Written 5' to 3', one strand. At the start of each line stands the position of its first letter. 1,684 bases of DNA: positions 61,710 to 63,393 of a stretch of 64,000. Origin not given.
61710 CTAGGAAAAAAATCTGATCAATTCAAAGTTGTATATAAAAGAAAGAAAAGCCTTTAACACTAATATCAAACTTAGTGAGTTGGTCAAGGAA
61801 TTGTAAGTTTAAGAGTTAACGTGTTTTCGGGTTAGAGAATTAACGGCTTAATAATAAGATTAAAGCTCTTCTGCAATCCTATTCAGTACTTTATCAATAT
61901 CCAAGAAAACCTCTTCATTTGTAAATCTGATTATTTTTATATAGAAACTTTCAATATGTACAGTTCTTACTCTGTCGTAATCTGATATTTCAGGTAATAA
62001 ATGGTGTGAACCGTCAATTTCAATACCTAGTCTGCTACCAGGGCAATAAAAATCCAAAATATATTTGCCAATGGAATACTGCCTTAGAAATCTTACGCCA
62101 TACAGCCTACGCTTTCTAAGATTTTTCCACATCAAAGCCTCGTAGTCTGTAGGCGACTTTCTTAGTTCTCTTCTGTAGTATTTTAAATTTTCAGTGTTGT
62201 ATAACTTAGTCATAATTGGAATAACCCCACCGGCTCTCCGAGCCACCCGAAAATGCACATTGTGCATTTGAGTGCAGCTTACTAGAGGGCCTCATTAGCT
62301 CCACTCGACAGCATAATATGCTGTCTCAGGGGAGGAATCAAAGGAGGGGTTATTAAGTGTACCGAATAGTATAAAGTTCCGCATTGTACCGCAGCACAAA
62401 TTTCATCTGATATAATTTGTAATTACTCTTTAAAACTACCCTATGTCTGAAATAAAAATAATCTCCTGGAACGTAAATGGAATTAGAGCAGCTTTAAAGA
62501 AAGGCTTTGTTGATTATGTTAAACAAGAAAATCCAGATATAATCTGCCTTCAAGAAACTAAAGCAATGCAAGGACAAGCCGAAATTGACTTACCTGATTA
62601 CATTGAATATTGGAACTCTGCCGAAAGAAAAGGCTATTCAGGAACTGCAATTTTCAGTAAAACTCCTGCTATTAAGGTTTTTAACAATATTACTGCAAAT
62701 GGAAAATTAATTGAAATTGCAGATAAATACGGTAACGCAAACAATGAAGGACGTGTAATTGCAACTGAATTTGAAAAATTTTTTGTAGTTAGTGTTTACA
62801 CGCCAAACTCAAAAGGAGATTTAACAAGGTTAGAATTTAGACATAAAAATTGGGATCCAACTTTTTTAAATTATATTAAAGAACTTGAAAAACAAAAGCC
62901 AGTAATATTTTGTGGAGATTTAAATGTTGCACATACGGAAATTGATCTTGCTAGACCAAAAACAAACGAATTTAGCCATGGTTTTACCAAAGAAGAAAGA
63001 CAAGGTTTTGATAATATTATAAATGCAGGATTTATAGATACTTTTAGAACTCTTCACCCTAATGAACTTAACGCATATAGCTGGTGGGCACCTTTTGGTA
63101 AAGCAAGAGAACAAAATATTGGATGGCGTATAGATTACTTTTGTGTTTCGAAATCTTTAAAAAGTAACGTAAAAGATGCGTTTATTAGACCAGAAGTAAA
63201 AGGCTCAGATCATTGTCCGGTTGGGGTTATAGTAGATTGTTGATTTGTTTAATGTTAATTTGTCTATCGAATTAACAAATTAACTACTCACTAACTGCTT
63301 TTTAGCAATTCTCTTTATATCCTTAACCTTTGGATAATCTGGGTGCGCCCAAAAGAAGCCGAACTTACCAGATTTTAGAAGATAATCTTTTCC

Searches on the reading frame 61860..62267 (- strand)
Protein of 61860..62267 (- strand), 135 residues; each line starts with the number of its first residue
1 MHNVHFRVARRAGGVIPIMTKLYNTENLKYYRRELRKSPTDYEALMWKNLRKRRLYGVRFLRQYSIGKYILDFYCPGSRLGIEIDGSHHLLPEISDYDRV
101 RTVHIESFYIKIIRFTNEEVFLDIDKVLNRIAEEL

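Call 48: find_encoding_contigs(protein=window:61860-62213:-, flank=10000, max_places=8)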
Protein window:61860-62213:- (117 aa): no gene with exactly this product is on record in the collection.

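Call 50: find_homologous_proteins(query=window:61860-62267:-, max_evalue=1e-10)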
Query window:61860-62267:- (135 aa): 112 proteins with E <= 1e-10 among 125 candidates.
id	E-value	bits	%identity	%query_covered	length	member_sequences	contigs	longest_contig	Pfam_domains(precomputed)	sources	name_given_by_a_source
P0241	3.5e-85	300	100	100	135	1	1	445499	PF04480.19,PF18741.8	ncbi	-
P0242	1.1e-34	137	56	83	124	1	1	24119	PF04480.19,PF18741.8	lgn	-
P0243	1.1e-33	134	53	85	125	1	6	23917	PF04480.19,PF18741.8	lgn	-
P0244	3.0e-28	116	53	71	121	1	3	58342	PF04480.19,PF18741.8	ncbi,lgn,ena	-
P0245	1.1e-27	114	51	84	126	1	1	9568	PF04480.19,PF18741.8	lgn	-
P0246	1.1e-27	114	50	87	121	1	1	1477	PF04480.19,PF18741.8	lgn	-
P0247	2.2e-27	113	49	87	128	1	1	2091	PF04480.19,PF18741.8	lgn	-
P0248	1.9e-26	110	49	84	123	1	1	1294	PF04480.19,PF18741.8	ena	-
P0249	2.2e-26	110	49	84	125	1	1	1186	PF04480.19,PF18741.8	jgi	-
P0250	2.9e-26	110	45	87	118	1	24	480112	PF04480.19,PF18741.8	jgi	jgi:very-short-patch-repair endonuclease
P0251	6.9e-26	109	49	87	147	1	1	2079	PF04480.19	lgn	-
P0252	7.3e-26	108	46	87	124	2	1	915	PF04480.19,PF18741.8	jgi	jgi:very-short-patch-repair endonuclease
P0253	1.0e-25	108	49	84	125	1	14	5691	PF04480.19,PF18741.8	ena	-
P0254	1.2e-25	108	50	80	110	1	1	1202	PF04480.19,PF18741.8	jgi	-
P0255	1.7e-25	107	50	87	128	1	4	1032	PF04480.19,PF18741.8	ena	-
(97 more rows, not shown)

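Call 53: find_encoding_contigs(protein=P0241, flank=10000, max_places=3)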
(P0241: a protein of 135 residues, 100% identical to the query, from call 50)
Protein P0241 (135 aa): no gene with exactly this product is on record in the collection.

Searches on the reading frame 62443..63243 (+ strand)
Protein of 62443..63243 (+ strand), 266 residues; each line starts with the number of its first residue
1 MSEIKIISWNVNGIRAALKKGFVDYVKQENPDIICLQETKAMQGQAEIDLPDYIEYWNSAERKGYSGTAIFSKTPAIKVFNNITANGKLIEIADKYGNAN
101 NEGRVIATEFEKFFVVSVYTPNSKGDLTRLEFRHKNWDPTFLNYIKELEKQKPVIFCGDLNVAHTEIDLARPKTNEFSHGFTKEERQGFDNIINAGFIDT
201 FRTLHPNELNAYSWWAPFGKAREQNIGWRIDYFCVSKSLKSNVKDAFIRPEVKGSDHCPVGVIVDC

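Call 45: find_encoding_contigs(protein=window:62443-63243:+, flank=10000, max_places=6)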
Protein window:62443-63243:+ (266 aa): 11 contigs read that carry it; 6 places shown.
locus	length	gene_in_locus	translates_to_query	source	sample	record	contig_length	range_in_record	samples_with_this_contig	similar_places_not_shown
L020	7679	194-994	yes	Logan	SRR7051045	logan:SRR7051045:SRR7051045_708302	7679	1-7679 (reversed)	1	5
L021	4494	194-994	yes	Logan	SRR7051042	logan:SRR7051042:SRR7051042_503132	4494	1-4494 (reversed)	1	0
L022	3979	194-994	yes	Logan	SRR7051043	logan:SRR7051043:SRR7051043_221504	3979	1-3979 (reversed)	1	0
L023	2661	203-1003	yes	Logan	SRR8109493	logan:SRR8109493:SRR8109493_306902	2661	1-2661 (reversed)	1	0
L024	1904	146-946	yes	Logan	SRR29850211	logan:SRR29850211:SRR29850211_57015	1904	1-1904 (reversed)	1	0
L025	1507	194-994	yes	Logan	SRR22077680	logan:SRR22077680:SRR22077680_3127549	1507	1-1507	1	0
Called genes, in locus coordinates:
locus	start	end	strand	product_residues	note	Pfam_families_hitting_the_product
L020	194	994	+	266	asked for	PF03372:Exo_endo_phos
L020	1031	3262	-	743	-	PF01751:Toprim, PF01131:Topoisom_bac, PF01396:Zn_ribbon_Top1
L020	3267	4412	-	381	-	PF02481:DNA_processg_A, PF18306:LDcluster4 (weak)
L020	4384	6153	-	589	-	PF03717:PBP_dimer, PF00905:Transpeptidase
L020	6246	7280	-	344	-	PF00022:Actin (faint), PF06723:MreB_Mbl, PF00012:HSP70, PF14450:FtsA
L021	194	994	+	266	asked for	PF03372:Exo_endo_phos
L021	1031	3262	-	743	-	PF01751:Toprim, PF01131:Topoisom_bac, PF01396:Zn_ribbon_Top1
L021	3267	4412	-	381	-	PF02481:DNA_processg_A, PF18306:LDcluster4 (weak)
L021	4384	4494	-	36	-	?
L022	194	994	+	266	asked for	PF03372:Exo_endo_phos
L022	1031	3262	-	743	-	PF01751:Toprim, PF01131:Topoisom_bac, PF01396:Zn_ribbon_Top1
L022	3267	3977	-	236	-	?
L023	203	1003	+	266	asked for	PF03372:Exo_endo_phos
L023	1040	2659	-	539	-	?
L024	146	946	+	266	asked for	PF03372:Exo_endo_phos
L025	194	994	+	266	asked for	PF03372:Exo_endo_phos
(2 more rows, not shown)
